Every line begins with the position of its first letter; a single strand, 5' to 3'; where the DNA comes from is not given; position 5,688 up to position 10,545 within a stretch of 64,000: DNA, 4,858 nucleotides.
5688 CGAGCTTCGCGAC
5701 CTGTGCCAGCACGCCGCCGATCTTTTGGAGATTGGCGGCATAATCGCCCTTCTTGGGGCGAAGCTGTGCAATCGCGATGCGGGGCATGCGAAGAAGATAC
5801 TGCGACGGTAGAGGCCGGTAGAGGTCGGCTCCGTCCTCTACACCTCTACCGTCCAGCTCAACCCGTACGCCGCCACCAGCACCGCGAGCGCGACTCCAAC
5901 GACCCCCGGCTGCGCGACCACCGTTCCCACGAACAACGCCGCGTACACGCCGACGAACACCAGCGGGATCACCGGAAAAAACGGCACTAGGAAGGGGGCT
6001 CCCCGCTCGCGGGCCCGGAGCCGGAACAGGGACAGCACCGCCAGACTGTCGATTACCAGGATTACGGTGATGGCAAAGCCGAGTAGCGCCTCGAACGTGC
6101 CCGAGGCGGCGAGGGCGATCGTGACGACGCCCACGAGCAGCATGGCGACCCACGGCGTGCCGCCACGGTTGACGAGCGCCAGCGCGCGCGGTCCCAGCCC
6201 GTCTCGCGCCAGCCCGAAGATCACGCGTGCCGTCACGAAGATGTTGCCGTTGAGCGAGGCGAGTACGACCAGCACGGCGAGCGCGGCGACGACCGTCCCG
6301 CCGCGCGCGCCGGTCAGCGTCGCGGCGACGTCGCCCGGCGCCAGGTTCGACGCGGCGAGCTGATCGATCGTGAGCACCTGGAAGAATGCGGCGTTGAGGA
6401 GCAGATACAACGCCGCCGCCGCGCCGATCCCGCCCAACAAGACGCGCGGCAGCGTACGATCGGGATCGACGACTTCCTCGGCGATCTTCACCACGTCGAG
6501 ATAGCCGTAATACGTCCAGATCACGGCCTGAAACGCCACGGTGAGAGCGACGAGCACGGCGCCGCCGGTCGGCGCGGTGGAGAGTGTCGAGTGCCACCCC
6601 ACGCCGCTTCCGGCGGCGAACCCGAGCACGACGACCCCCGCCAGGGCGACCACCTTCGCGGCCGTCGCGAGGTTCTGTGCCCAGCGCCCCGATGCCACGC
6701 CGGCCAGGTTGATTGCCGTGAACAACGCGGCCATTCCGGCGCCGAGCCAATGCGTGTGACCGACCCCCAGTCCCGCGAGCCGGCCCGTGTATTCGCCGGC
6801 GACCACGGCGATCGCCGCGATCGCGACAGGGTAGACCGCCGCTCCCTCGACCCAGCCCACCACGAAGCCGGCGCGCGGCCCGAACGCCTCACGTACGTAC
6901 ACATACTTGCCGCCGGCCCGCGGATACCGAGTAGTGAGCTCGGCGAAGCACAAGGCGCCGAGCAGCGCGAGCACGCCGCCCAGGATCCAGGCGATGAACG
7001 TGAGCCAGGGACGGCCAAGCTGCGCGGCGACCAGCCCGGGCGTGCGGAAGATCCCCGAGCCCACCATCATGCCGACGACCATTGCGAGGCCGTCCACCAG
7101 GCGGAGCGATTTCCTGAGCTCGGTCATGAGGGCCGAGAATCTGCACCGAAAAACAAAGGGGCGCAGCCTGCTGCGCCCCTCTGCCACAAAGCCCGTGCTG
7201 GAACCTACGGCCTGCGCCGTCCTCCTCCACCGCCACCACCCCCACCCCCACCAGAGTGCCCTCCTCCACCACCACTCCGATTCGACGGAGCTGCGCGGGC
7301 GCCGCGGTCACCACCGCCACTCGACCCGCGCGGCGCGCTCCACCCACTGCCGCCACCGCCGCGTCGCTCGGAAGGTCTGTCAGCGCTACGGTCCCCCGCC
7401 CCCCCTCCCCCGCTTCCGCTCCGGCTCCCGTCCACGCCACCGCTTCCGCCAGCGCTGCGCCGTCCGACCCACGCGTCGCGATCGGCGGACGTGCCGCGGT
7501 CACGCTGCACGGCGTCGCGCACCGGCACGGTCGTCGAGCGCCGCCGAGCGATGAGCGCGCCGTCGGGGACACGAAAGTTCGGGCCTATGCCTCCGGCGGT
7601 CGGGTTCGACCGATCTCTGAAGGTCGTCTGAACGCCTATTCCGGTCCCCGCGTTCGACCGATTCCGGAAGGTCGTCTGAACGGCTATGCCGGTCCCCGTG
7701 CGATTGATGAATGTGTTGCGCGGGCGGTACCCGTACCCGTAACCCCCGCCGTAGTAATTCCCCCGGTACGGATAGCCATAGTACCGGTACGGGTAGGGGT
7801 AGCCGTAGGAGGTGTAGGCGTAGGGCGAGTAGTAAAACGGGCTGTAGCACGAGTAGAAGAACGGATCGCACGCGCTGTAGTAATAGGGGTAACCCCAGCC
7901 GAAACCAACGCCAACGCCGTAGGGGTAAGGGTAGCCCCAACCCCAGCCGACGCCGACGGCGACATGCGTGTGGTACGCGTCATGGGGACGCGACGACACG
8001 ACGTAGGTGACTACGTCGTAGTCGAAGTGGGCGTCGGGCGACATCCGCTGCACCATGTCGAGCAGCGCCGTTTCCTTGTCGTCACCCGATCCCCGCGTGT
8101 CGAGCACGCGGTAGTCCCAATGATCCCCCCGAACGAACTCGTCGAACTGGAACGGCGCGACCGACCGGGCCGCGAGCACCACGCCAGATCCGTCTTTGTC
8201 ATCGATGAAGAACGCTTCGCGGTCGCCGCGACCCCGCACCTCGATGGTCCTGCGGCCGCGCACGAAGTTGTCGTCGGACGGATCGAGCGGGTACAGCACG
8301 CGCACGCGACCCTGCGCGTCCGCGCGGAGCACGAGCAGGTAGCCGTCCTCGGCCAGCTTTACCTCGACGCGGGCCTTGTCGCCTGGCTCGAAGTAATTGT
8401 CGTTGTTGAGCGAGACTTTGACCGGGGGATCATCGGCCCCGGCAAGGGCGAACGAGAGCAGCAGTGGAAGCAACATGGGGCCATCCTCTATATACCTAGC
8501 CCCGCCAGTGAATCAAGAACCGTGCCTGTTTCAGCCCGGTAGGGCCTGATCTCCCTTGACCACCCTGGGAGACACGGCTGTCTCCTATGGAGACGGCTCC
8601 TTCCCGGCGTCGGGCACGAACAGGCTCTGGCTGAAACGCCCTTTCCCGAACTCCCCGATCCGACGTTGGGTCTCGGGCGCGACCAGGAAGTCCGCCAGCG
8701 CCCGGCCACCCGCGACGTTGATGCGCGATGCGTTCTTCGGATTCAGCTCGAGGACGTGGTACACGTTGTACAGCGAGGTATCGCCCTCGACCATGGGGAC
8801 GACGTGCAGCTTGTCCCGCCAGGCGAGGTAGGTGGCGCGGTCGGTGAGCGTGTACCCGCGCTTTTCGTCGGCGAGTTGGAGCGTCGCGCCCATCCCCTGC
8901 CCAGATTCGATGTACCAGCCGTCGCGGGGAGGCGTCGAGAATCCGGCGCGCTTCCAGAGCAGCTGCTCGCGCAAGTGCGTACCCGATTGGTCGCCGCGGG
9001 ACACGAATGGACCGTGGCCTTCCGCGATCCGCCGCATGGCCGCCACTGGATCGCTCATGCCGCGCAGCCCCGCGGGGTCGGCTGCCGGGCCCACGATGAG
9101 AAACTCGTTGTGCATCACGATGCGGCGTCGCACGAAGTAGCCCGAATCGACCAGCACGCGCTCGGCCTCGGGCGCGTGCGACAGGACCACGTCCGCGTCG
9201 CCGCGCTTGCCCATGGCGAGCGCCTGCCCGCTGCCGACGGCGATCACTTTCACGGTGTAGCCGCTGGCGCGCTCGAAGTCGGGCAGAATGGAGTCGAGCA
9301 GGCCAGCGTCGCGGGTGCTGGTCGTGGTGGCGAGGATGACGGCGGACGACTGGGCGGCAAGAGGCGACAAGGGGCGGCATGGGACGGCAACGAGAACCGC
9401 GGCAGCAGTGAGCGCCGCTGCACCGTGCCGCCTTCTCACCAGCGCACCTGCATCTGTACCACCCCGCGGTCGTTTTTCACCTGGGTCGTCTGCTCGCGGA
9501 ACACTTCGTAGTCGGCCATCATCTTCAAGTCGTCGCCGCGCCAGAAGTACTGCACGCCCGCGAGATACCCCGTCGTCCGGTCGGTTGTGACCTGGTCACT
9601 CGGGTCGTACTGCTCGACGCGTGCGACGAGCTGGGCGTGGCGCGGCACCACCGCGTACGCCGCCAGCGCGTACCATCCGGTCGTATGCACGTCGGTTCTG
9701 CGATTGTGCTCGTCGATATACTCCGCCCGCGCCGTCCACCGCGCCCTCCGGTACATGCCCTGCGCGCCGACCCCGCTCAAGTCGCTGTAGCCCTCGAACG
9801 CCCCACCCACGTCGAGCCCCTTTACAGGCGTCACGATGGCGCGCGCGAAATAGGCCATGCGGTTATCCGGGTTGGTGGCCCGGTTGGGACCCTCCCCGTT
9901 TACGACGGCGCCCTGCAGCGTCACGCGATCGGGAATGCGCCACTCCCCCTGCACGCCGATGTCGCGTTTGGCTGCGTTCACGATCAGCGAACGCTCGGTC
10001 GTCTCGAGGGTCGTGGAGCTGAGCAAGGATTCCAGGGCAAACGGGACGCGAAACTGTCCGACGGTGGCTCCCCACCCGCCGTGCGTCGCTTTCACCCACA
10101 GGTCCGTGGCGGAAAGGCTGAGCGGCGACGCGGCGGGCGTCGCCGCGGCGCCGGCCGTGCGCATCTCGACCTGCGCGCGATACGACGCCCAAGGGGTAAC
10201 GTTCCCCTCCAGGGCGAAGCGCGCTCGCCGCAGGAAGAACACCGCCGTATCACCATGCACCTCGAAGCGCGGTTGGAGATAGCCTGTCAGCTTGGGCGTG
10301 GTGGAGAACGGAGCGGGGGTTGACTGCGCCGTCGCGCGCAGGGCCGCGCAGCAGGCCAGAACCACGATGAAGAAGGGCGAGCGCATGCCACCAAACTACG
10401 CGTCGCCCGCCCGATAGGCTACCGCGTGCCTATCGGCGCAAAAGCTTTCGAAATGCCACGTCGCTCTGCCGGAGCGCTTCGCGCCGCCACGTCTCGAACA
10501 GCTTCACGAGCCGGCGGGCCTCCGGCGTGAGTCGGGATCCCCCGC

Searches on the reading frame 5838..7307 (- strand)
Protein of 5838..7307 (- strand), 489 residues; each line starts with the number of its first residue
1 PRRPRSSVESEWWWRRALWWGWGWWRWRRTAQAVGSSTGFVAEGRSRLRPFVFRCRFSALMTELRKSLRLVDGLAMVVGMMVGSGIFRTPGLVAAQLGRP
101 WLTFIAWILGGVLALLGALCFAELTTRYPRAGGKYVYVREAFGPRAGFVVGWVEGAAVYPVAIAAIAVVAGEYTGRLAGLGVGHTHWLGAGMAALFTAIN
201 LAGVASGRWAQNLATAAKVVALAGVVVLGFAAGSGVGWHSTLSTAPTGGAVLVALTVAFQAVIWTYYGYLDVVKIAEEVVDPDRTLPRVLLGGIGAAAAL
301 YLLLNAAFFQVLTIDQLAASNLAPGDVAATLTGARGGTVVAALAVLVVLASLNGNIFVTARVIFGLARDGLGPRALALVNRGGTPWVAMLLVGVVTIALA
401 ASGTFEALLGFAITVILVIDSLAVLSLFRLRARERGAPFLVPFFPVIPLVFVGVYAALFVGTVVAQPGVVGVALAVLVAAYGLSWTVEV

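Call 12: search_protein_families(library=pfam, proteins=[window:5838-7307:-], max_evalue=0.001)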
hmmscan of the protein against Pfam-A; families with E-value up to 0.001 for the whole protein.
window:5838-7307:- (489 aa): 2 families
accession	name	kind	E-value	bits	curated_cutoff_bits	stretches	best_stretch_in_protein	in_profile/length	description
PF13520.12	AA_permease_2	-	2.1e-48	165.8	27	1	73-475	6-418/427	Amino acid permease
PF00324.27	AA_permease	-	3.8e-30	105.5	24.6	1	75-469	4-427/470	Amino acid permease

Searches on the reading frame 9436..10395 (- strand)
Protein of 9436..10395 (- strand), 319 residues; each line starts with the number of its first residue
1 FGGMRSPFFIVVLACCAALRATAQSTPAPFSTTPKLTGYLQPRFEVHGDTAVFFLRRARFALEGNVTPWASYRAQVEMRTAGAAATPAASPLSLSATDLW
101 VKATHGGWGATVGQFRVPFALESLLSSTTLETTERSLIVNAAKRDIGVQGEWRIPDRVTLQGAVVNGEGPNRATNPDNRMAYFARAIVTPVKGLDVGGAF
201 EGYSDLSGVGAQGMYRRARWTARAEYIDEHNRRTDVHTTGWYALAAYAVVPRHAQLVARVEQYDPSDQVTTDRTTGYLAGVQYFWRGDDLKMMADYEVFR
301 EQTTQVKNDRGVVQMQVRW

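Call 79: search_protein_families(library=padloc, proteins=[window:9436-10395:-], max_evalue=0.00001)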
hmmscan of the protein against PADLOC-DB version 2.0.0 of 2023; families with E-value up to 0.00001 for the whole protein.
window:9436-10395:- (319 aa): 0 families

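Call 80: search_protein_families(library=pfam, proteins=[window:9436-10395:-], max_evalue=0.001)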
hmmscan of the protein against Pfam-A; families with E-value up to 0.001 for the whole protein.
window:9436-10395:- (319 aa): 1 family
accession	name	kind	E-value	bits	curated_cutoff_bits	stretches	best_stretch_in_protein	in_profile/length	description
PF07396.17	Porin_O_P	-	8.8e-20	71.7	20.9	2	47-205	21-186/370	Phosphate-selective porin O and P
